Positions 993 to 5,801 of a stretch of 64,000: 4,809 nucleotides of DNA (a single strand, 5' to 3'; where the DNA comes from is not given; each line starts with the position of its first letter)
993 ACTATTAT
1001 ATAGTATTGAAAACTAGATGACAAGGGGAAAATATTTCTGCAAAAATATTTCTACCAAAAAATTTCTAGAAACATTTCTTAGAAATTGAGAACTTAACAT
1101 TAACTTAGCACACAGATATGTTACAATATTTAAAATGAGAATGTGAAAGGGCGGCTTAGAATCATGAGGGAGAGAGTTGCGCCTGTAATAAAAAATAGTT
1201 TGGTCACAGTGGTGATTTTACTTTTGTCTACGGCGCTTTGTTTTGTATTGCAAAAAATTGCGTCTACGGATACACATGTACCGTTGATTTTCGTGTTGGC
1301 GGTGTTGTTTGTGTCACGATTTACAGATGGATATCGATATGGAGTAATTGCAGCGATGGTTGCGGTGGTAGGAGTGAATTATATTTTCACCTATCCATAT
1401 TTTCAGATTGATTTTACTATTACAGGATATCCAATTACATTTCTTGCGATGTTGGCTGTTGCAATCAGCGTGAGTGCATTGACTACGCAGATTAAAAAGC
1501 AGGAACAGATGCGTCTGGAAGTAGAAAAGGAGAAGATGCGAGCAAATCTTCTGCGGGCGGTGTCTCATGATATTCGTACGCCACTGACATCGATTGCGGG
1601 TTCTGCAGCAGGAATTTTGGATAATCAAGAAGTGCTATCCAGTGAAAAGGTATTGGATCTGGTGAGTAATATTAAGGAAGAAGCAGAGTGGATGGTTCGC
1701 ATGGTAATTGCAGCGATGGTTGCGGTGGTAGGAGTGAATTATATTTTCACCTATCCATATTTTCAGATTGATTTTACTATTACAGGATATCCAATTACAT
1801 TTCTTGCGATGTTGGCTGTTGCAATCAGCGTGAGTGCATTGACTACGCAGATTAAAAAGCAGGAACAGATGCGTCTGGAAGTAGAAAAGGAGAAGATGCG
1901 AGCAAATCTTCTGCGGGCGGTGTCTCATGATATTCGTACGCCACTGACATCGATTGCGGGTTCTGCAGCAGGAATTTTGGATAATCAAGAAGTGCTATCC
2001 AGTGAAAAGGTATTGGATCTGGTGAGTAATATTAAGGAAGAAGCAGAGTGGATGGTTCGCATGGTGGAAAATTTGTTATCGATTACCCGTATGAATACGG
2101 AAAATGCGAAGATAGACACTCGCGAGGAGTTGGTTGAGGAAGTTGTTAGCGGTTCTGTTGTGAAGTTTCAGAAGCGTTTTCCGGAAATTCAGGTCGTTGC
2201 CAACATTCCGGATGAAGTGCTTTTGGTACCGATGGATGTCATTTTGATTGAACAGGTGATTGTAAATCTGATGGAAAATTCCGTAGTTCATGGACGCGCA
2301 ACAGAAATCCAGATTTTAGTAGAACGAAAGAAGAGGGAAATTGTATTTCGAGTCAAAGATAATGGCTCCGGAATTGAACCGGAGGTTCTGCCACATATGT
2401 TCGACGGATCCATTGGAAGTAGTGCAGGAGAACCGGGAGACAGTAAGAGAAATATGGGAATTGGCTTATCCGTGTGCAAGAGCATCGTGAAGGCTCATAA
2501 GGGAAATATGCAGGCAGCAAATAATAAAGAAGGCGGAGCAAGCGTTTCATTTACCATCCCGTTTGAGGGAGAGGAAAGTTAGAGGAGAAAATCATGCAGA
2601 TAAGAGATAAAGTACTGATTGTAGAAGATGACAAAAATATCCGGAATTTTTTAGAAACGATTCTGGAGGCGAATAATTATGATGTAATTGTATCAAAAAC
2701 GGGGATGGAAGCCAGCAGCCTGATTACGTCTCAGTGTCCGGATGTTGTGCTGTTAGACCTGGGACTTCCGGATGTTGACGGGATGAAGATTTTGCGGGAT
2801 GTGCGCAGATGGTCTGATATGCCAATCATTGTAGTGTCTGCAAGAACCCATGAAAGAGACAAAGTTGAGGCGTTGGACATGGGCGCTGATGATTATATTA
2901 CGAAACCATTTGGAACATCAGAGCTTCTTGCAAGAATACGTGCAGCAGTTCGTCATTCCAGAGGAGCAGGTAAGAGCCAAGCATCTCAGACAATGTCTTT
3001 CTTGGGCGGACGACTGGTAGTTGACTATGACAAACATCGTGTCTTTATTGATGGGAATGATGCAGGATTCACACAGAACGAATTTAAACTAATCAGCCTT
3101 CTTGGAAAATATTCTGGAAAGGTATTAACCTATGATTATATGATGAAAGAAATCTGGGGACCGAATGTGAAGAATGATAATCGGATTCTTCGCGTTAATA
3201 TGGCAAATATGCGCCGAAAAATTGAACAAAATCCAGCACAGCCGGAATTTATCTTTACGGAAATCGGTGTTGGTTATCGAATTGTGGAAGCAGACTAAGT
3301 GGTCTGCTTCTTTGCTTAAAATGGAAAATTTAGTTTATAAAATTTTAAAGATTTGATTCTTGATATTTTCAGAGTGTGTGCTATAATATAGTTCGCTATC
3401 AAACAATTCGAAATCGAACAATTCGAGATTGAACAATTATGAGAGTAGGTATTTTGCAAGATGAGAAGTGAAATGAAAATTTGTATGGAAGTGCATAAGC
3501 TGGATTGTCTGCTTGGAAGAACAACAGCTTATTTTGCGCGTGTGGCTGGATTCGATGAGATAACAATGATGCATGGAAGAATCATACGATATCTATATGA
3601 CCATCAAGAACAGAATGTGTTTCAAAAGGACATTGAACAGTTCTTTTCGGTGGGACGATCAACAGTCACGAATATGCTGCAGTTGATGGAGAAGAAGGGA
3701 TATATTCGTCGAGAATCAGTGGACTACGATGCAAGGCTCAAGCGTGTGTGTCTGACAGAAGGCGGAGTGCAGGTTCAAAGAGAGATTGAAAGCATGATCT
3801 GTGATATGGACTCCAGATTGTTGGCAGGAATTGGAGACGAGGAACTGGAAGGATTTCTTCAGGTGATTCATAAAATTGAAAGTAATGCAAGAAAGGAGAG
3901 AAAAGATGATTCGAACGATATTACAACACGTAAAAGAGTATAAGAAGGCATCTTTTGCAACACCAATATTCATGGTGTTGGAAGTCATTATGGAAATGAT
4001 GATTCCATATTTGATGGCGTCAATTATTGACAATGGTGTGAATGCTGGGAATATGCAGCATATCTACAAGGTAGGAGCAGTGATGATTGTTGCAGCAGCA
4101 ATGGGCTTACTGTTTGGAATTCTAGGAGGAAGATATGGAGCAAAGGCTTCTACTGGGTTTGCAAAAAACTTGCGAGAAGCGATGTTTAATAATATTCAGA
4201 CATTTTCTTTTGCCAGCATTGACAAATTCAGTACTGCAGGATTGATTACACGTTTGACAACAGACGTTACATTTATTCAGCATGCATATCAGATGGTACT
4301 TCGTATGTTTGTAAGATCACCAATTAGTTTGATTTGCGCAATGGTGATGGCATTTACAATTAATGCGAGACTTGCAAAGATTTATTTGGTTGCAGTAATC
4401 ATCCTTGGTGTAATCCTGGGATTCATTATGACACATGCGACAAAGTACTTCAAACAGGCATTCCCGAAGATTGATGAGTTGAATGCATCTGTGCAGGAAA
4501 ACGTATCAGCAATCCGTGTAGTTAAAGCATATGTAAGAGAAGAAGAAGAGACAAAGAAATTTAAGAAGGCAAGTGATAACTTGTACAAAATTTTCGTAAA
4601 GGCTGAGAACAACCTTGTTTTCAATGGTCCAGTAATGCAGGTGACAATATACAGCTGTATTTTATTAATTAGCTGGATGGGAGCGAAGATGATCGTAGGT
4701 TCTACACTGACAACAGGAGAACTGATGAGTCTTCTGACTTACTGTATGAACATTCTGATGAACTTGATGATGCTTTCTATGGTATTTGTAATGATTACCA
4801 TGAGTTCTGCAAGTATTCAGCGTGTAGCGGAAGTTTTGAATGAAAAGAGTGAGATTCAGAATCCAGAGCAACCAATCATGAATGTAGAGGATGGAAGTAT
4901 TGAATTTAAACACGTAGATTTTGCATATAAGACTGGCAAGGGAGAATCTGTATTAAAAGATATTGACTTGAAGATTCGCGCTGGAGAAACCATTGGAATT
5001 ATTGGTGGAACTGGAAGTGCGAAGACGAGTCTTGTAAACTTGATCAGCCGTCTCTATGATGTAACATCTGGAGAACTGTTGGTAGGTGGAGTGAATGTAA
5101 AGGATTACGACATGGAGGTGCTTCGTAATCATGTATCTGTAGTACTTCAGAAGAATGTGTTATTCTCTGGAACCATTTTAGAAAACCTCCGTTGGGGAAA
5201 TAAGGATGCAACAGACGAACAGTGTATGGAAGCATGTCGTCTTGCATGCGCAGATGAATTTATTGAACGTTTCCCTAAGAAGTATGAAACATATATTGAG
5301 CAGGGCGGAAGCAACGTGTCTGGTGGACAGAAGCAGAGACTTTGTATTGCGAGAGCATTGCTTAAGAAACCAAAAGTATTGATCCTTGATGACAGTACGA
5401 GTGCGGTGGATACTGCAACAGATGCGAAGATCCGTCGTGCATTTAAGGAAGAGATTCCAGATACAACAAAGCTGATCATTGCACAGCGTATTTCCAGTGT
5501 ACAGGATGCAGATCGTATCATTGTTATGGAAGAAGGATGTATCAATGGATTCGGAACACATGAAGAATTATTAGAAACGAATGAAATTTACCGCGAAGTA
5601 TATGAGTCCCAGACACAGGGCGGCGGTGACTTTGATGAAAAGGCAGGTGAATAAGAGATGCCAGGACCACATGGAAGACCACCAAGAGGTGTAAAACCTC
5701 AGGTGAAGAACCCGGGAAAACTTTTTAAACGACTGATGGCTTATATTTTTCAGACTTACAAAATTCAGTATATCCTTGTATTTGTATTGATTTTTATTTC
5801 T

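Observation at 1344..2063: A perfect in-frame 360-bp tandem duplication in a histidine-kinase gene doubles two TM helices and the phospho-acceptor domain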

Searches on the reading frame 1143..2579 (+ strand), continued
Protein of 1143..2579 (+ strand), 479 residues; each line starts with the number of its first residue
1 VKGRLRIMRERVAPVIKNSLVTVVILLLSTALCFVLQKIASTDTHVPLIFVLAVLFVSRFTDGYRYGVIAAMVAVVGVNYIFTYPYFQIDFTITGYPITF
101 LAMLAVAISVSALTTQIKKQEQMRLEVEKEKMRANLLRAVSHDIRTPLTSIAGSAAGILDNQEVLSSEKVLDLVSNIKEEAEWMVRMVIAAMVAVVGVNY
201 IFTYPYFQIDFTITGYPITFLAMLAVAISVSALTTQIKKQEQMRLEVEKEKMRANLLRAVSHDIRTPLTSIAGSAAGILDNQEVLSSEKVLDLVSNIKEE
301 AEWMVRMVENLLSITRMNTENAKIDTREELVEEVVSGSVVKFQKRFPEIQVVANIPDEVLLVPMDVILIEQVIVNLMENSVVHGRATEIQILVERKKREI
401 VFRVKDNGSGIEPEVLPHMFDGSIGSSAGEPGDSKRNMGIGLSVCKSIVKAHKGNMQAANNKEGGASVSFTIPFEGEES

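Call 49: predict_structure(alignment_id=A2)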
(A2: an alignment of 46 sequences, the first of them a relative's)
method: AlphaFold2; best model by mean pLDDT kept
length: 352 residues; sequences in the alignment: 46
mean_pLDDT: 71.6   pTM: 0.45
mean pLDDT of the five models: 71.6, 68.7, 66.2, 64.7, 64.5
residues with pLDDT >= 90: 4; 70-90: 235; 50-70: 62; < 50: 51
segments of 3 or more residues with pLDDT < 50: 1-4, 79-88, 189-201, 296-313, 349-352
pLDDT, mean of each block of 10 residues (from residue 1): 60 81 79 67 78 74 71 56 47 73 78 78 71 74 86 86 87 77 57 34 71 81 81 60 84 82 86 87 77 55 35 65 78 84 73 34
secondary structure, 60 per line:
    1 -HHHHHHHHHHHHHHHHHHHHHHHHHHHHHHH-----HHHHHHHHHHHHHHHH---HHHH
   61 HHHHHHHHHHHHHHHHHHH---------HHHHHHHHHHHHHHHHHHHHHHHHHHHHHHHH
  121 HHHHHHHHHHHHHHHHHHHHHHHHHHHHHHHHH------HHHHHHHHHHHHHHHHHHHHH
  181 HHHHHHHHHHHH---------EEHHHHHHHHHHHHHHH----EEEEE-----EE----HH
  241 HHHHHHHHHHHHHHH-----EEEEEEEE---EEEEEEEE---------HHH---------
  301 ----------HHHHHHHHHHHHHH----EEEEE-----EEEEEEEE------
elements in order: H2-32 H38-53 H57-79 H89-153 H160-192 H204-218 E223-227 H239-255 E261-268 E272-279 H311-324 E329-333 E339-346

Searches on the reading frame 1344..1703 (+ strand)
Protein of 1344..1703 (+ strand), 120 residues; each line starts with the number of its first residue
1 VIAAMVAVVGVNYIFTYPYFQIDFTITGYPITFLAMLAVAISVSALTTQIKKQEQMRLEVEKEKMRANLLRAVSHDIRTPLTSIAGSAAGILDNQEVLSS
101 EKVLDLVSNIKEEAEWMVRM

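Call 37: search_protein_families(library=pfam, proteins=[window:1344-1703:+], max_evalue=0.01)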
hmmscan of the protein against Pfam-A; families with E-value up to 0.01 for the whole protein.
seq(120 aa): 2 families
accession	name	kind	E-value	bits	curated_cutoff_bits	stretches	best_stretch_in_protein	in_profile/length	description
PF13493.11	DUF4118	-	3.5e-16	59.3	28.4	1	1-57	48-104/107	Domain of unknown function (DUF4118)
PF00512.31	HisKA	-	3.2e-10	40.3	26.9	1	66-120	2-53/66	His Kinase A (phospho-acceptor) domain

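Call 54: find_homologous_proteins(query=window:1344-1703:+, max_evalue=1e-30)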
Query window:1344-1703:+ (120 aa): 54 proteins with E <= 1e-30 among 281 candidates.
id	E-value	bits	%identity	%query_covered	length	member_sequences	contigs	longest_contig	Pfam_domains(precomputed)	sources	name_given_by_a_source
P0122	8.1e-52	192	73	100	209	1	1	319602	PF00512.32,PF13493.12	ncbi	-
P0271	1.5e-51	191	72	100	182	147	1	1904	PF00512.32,PF13493.12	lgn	-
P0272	1.9e-50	187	69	100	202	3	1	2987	PF00512.32,PF13493.12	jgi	-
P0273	6.2e-50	186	71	100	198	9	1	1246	PF00512.32,PF13493.12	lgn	-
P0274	1.1e-47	178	67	100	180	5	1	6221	PF00512.32,PF13493.12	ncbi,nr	ncbi:MAG: PAS domain-containing sensor histidine kinase, partial [Lachnospiraceae bacterium]|nr:PAS 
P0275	1.5e-45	172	64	99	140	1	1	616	PF00512.32,PF13493.12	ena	-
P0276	5.2e-44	167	76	85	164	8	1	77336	PF00512.32,PF13493.12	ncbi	-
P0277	1.7e-42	162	81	78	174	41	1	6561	PF00512.32,PF13493.12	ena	-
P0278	3.2e-42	161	62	98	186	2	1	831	PF00512.32,PF13493.12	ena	-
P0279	3.1e-40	154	60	98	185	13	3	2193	PF00512.32,PF13493.12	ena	-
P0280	5.7e-40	154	69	83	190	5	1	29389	PF00512.32,PF13493.12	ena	-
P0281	5.7e-40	154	69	87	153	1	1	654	PF00512.32,PF13493.12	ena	-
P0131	7.9e-40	153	58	100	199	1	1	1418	PF00512.32,PF13493.12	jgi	-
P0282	1.4e-39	152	58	100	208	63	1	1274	PF00512.32,PF13493.12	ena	-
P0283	2.3e-38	148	57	98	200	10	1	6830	PF00512.32,PF13493.12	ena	-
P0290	1.7e-36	143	66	84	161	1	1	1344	PF00512.32,PF13493.12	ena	-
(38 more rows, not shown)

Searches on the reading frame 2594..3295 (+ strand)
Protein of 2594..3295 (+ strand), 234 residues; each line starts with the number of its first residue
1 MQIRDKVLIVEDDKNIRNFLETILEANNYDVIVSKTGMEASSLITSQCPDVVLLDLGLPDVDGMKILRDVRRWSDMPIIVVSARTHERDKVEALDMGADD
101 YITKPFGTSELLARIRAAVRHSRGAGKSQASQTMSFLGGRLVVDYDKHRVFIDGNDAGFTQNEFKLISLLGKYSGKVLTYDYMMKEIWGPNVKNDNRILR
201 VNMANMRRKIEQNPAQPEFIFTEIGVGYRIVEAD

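Call 5: search_protein_families(library=pfam, proteins=[window:2594-3295:+], max_evalue=0.01)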
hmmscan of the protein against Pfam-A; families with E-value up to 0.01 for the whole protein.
window:2594-3295:+ (234 aa): 2 families
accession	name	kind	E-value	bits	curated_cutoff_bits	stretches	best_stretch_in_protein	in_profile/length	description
PF00072.30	Response_reg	-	3.7e-30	104.8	30.2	1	7-116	1-111/111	Response regulator receiver domain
PF00486.34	Trans_reg_C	-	4.8e-17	62.2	26.2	1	158-230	5-77/77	Transcriptional regulatory protein, C terminal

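Call 16: search_protein_families(library=ncbifam, proteins=[window:2594-3295:+])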
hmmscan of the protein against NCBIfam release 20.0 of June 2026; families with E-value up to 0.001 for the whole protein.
window:2594-3295:+ (234 aa): 102 families (the best 25 are shown)
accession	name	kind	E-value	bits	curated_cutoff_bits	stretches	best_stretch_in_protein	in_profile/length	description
NF007820.0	PRK10529.1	equivalog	1.6e-62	210.9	325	1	6-231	3-224/225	two-component system response regulator KdpE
NF040534.1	resp_reg_YycF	equivalog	5.1e-58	196.1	340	1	6-232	2-229/231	response regulator YycF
NF040689.1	MtrAB_MtrA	equivalog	3.9e-56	189.8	300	1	7-230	1-218/219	MtrAB system response regulator MtrA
NF045944.1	ResRegRpaBCyano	equivalog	4.1e-54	183.4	330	1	8-230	1-227/229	response regulator transcription factor RpaB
NF033117.2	vanR_ACDEGLN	exception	1.4e-49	168.7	350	1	7-230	1-225/226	VanR-ABDEGLN family response regulator transcription factor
TIGR02154.1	PhoB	equivalog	6e-49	166.4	296.2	1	5-230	3-225/226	phosphate regulon transcriptional regulator PhoB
NF041733.1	resp_reg_CseB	equivalog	8.4e-46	156.2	350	1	6-230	2-226/228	two-component system response regulator CseB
NF033120.0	vanR_FM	exception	7.1e-44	150.2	460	1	7-229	6-228/231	vancomycin resistance response regulator transcription factor, VanR-F/VanR-M family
NF053854.1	RespRegPhoBBctds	equivalog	3.6e-43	147.5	270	1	7-229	1-223/225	two-component system response regulator PhoB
NF007005.1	PRK09468.1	equivalog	5e-42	143.9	331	1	4-231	3-232/237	osmolarity response regulator transcription factor OmpR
NF007982.1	PRK10710.1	equivalog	8.5e-42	143.3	380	1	5-230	8-227/235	envelope stress response regulator BaeR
NF008296.0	PRK11083.1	equivalog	1e-41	142.8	273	1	4-230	3-225/228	two-component system response regulator CreB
TIGR01387.1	cztR_silR_copR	subfamily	8.5e-41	140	279.2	1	7-229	1-217/218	heavy metal response regulator transcription factor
NF045991.1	RespRegCtrARhodob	equivalog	3e-40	138.3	350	1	6-230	2-221/224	response regulator transcription factor CtrA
NF008199.0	PRK10955.1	equivalog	4.2e-39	134.8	341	1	5-232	2-230/232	envelope stress response regulator transcription factor CpxR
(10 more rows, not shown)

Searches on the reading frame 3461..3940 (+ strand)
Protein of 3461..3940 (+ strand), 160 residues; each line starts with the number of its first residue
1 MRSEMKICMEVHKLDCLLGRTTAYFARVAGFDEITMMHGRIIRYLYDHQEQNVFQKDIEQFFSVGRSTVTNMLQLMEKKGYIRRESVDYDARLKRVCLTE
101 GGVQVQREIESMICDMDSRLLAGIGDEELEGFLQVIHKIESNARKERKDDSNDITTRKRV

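Call 5: search_protein_families(library=pfam, proteins=[window:3461-3940:+], max_evalue=0.01)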
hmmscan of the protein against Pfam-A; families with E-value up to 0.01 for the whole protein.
window:3461-3940:+ (160 aa): 6 families
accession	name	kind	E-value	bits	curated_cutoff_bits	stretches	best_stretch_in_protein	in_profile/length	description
PF12802.13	MarR_2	-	8.8e-12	45.5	27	1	34-92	3-60/61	MarR family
PF01047.28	MarR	-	4e-08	33.5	24.6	1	34-92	1-57/59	MarR family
PF01325.25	Fe_dep_repress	-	0.00013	22.6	26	1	43-83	11-53/60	Iron dependent repressor, N-terminal DNA binding domain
PF13463.12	HTH_27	-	0.0013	19.4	22.2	1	44-102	11-68/68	Winged helix DNA-binding domain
PF13545.12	HTH_Crp_2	-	0.0035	17.7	27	1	40-85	2-56/70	Crp-like helix-turn-helix domain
PF22381.2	Staph_reg_Sar_Rot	-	0.0041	17.6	27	1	34-104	12-80/85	Transcriptional regulator SarA/Rot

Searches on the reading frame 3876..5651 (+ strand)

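Call 16: search_protein_families(library=ncbifam, proteins=[window:3876-5651:+])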
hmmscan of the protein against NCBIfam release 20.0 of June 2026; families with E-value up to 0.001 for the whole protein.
window:3876-5651:+ (592 aa): 183 families (the best 25 are shown)
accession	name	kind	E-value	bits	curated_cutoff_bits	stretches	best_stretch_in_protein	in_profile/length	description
TIGR02204.1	MsbA_rel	hypoth_equivalog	3.9e-120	402.2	780.4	1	9-577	3-573/576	ABC transporter, permease/ATP-binding protein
TIGR00958.1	3a01208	subfamily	4.9e-108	362.3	874.6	1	5-574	142-709/711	antigen peptide transporter 2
TIGR02203.1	MsbA_lipidA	equivalog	8.7e-108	361.3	602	1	15-579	5-569/572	lipid A export permease/ATP-binding protein MsbA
NF052233.1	CphA_assoc_ABC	equivalog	1e-100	338.3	880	1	24-581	184-745/766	cyanophycin metabolism-associated ABC transporter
NF045513.1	HepA_fam_ABC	equivalog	9.9e-93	311.6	725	1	54-570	85-600/610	heterocyst formation ABC transporter subunit HepA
NF010178.0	PRK13657.1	equivalog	8.5e-90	301.8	733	1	15-578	10-569/588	glucan ABC transporter ATP-binding protein/ permease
TIGR01846.1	type_I_sec_HlyB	subfamily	2.3e-88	297.2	725.55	1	32-580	147-693/694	type I secretion system permease/ATPase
NF008381.0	PRK11176.1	equivalog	5.7e-87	292.4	867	1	10-579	11-579/582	lipid A ABC transporter ATP-binding protein/permease MsbA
NF008055.0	PRK10789.1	equivalog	2e-84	284.1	845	1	20-580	13-572/590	SmdA family multidrug ABC transporter permease/ATP-binding protein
TIGR03797.1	NHLM_micro_ABC2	equivalog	4.8e-81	273.2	709.4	1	5-579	117-685/686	NHLP bacteriocin export ABC transporter permease/ATPase subunit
NF000474.1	tet_ABC_46_A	exception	5.2e-76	256.4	1250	1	11-582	1-571/574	tetracycline efflux ABC transporter Tet(46) subunit A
NF008364.0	PRK11160.1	equivalog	5.7e-76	256.3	630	1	97-577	93-573/575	heme ABC transporter ATP-binding protein/permease CydC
TIGR03796.1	NHLM_micro_ABC1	equivalog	9.8e-76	255.4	853.3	1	6-574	136-707/710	NHLP family bacteriocin export ABC transporter peptidase/permease/ATPase subunit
TIGR03375.1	type_I_sec_LssB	subfamily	1.8e-75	254.6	693.1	1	149-569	273-692/696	type I secretion system permease/ATPase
TIGR01193.1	bacteriocin_ABC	subfamily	4.7e-75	253.5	523.85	1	8-576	140-706/708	peptide cleavage/export ABC transporter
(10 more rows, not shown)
